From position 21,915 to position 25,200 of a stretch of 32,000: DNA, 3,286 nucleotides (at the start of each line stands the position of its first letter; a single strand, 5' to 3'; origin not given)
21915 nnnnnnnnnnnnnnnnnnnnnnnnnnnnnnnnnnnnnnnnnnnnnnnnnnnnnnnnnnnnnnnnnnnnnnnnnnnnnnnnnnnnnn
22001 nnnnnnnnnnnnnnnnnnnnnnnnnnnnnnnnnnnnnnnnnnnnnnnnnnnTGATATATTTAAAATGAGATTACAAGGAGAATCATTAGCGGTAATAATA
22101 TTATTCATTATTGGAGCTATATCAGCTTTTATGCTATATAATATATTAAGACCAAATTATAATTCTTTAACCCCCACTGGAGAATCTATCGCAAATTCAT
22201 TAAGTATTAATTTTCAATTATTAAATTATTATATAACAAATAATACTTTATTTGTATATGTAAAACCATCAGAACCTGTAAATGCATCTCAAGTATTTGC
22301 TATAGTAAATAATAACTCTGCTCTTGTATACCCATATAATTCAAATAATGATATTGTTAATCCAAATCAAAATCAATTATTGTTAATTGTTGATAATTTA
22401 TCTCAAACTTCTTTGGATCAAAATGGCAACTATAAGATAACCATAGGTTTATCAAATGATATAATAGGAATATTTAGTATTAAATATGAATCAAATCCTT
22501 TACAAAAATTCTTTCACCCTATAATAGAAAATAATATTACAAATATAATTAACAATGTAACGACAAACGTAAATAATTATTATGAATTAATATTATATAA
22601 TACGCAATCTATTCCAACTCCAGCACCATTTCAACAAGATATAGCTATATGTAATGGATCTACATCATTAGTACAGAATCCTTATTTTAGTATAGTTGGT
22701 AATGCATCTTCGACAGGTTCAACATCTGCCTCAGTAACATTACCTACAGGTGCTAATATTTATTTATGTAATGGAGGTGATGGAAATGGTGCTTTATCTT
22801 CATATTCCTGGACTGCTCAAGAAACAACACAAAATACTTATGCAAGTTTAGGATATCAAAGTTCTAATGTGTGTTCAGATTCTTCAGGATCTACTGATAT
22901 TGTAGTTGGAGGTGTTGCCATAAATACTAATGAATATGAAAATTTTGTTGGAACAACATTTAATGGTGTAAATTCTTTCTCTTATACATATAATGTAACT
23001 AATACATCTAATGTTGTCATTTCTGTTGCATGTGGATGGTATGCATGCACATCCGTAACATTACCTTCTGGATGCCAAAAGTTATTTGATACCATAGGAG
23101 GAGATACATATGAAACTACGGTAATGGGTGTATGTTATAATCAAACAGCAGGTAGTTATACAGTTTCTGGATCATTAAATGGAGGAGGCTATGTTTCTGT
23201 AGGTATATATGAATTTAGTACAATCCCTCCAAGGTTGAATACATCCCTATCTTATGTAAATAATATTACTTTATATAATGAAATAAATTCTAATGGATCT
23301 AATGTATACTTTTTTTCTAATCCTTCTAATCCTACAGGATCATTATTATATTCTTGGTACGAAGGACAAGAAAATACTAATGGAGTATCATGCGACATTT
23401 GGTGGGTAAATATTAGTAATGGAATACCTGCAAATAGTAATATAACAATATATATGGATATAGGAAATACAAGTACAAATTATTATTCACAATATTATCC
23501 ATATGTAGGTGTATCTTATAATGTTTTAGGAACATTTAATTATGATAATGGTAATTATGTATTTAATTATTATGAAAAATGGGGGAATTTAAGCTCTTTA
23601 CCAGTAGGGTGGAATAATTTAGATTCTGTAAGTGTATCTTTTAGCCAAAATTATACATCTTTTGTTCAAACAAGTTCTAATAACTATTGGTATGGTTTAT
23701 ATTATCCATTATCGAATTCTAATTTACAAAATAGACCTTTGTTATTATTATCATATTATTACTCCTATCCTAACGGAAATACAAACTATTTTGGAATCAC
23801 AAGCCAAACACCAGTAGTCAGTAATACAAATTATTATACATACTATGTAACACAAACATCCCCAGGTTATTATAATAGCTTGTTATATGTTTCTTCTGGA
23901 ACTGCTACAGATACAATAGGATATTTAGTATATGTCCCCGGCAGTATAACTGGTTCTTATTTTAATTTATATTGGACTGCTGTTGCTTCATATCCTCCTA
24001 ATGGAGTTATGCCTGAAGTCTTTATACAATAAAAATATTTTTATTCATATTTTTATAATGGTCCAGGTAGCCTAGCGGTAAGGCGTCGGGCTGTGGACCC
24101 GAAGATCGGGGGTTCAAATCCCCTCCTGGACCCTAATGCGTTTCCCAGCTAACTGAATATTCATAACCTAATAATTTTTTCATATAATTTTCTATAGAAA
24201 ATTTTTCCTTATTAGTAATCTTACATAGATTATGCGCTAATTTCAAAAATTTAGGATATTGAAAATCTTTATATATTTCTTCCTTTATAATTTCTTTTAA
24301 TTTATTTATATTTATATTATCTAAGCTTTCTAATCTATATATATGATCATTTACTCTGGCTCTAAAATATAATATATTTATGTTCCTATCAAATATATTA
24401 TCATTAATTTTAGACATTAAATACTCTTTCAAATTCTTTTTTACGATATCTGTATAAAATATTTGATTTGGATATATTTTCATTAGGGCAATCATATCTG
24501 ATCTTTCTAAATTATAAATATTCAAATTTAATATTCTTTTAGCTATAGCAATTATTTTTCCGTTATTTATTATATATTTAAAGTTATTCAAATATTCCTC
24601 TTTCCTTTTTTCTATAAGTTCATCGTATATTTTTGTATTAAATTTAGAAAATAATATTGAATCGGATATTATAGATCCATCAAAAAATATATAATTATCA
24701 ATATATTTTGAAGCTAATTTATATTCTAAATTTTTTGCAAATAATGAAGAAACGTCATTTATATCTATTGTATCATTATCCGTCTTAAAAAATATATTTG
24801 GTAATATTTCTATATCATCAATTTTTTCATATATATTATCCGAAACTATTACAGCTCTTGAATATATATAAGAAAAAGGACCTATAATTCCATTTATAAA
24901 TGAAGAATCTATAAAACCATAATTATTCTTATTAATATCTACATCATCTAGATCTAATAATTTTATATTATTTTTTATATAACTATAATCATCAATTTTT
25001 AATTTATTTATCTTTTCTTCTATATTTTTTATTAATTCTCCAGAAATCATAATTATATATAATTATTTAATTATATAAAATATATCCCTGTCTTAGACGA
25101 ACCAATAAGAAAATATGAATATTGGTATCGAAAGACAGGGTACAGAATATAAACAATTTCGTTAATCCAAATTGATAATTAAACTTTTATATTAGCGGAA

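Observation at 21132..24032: Three-gene pilin-like operon ending in a 655-aa pilin-adhesin fusion, with no assembly ATPase or platform genes nearby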

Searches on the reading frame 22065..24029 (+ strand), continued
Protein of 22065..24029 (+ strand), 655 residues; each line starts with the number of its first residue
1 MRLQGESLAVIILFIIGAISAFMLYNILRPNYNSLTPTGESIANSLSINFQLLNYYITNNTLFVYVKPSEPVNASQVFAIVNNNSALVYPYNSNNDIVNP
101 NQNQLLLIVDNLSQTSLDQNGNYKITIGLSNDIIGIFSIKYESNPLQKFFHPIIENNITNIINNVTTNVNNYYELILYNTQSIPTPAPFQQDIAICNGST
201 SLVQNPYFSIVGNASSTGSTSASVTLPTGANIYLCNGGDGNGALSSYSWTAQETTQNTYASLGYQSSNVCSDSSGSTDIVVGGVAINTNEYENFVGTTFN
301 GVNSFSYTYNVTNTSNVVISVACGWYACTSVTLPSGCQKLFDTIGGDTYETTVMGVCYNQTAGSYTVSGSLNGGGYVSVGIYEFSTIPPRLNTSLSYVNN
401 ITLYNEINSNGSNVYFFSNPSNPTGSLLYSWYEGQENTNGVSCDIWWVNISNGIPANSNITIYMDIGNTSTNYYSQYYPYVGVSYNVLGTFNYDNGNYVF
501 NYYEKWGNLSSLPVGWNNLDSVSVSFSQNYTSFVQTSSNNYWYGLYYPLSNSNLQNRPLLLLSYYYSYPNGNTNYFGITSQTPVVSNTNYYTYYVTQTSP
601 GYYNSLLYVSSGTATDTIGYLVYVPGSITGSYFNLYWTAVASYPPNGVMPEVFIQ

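Call 94: fold_search(model_id=the predicted structure, library=viral)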
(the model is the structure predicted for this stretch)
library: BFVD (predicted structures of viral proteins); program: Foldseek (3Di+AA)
matches with E <= 10: 1114; with E <= 0.001: 57
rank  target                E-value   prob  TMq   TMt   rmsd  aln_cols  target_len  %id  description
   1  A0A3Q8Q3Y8            1.5e-08  1.00  0.14  0.15  22.6       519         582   17  DUF2341 domain-containing protein [Sulfolobales Beppu rod-shaped virus 1]
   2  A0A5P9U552            1.9e-08  1.00  0.16  0.10  20.5       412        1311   25  (no name in the UniProt tables at hand)
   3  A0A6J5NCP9            2.5e-07  1.00  0.23  0.17  23.5       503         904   12  Uncharacterized protein [uncultured Caudovirales phage]
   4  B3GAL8                1.6e-06  1.00  0.16  0.12  24.7       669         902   14  AMDV3_2 [uncultured virus]
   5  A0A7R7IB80            2.9e-06  1.00  0.23  0.65   3.7       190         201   20  (no name in the UniProt tables at hand)
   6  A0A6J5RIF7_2          2.9e-06  0.87  0.12  0.08  31.6       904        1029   10  Tip attachment protein J central straight fiber domain-containing protein [uncultured Caudovirales phage]
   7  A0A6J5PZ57            3.0e-06  1.00  0.23  0.56   5.5       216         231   18  Uncharacterized protein [uncultured Caudovirales phage]
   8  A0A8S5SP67            3.2e-06  1.00  0.21  0.34  17.1       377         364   12  Putative transglutaminase-family protein [Siphoviridae sp. ctj912]
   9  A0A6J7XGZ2            4.9e-06  1.00  0.23  0.22  17.2       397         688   14  Uncharacterized protein [uncultured Caudovirales phage]
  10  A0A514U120            6.3e-06  1.00  0.13  0.12  26.9       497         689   11  Minor tail protein [Gordonia phage Phendrix]
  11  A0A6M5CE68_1          1.0e-05  0.35  0.07  0.06  29.8       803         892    8  (no name in the UniProt tables at hand)
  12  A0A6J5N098            1.1e-05  1.00  0.23  0.53   6.5       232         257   14  Uncharacterized protein [uncultured Caudovirales phage]
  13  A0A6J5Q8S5            1.2e-05  1.00  0.21  0.55   5.7       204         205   19  Uncharacterized protein [uncultured Caudovirales phage]
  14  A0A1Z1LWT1            1.3e-05  1.00  0.20  0.20  15.5       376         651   12  Minor tail protein [Mycobacterium phage Zenon]
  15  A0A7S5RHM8            1.4e-05  1.00  0.20  0.39  15.6       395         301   10  (no name in the UniProt tables at hand)
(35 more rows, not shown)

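Call 96: search_protein_families(library=ncbifam, proteins=[P0064, P0098, P0110, P0114, P0059], max_evalue=0.1)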
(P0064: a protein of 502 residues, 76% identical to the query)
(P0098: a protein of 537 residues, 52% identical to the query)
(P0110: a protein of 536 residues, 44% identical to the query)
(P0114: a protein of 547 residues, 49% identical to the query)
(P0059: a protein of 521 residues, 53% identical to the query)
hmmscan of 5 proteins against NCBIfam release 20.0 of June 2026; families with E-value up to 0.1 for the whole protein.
P0064 (502 aa): 2 families
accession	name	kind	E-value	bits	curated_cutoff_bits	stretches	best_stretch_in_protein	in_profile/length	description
NF046073.1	UpsA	equivalog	1.8e-16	60.5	130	1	1-102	1-92/136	pilin subunit UpsA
TIGR02537.2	arch_flag_Nterm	domain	9.6e-06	25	20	1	2-32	3-33/33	archaellin/type IV pilin N-terminal domain-containing protein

P0098 (537 aa): 2 families
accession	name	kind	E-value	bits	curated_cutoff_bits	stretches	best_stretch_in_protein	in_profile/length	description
NF046073.1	UpsA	equivalog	6.7e-16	58.7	130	1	1-102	1-92/136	pilin subunit UpsA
TIGR02537.2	arch_flag_Nterm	domain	1.1e-05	24.9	20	1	2-32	3-33/33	archaellin/type IV pilin N-terminal domain-containing protein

P0110 (536 aa): 3 families
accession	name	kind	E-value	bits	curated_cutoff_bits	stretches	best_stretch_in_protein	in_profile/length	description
NF046073.1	UpsA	equivalog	1.1e-15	57.9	130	1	1-126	1-115/136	pilin subunit UpsA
TIGR02537.2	arch_flag_Nterm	domain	5.6e-08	32.1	20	1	2-32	3-33/33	archaellin/type IV pilin N-terminal domain-containing protein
NF047400.1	MazE_PemI_antitoxin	equivalog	0.085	12.7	50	0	145-172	17-44/68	type II toxin-antitoxin system PemI/MazE family antitoxin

P0114 (547 aa): 3 families
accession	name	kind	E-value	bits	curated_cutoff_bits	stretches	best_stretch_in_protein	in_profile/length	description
NF046073.1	UpsA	equivalog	8.6e-18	64.8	130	1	3-108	1-96/136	pilin subunit UpsA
TIGR02537.2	arch_flag_Nterm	domain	1.8e-06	27.3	20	1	4-34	3-33/33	archaellin/type IV pilin N-terminal domain-containing protein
NF052590.1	ArlF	equivalog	0.048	13.8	110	1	11-94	8-95/137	archaellum stator protein ArlF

P0059 (521 aa): 3 families
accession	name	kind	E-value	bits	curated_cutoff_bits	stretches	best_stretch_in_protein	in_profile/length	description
NF046073.1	UpsA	equivalog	2.5e-16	60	130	1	1-102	1-93/136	pilin subunit UpsA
TIGR02537.2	arch_flag_Nterm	domain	3.7e-07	29.5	20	1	2-32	3-33/33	archaellin/type IV pilin N-terminal domain-containing protein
NF001907.1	PRK00665.1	equivalog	0.081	13.1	60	0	4-26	2-24/31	cytochrome b6-f complex subunit V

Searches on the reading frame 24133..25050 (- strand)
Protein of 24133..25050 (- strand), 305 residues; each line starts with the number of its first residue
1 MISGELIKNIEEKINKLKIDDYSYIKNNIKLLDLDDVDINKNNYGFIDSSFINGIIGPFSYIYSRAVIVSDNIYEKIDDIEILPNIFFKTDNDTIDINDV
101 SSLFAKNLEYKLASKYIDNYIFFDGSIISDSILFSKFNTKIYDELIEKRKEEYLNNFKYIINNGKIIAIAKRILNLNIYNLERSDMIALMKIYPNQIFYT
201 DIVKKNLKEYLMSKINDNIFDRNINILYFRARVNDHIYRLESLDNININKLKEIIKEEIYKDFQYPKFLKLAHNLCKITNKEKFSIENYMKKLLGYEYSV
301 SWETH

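Call 6: search_protein_families(library=pfam, proteins=[window:24133-25050:-], max_evalue=1)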
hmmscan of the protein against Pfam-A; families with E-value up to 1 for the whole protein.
window:24133-25050:- (305 aa): 3 families
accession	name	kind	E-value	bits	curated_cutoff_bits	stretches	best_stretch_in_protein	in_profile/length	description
PF09376.16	NurA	-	4.2e-14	53.1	21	1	45-278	4-254/254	NurA domain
PF00307.36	CH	-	0.018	15.6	26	1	128-188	31-90/109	Calponin homology (CH) domain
PF12807.12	eIF3_p135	-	0.11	13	22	1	141-266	27-137/171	Translation initiation factor eIF3 subunit 135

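Call 7: search_protein_families(library=ncbifam, proteins=[window:24133-25050:-], max_evalue=1)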
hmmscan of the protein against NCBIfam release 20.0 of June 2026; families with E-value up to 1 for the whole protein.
window:24133-25050:- (305 aa): 0 families

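Call 79: find_encoding_contigs(protein=window:24133-25050:-, flank=10000, max_places=6)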
Protein window:24133-25050:- (305 aa): 1 contig read that carries it; 1 place shown.
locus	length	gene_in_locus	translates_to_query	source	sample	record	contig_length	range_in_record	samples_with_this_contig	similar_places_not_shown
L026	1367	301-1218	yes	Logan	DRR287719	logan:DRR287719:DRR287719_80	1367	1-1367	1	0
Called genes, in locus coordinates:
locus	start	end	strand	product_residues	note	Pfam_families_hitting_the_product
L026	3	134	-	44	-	?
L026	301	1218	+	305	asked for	PF09376:NurA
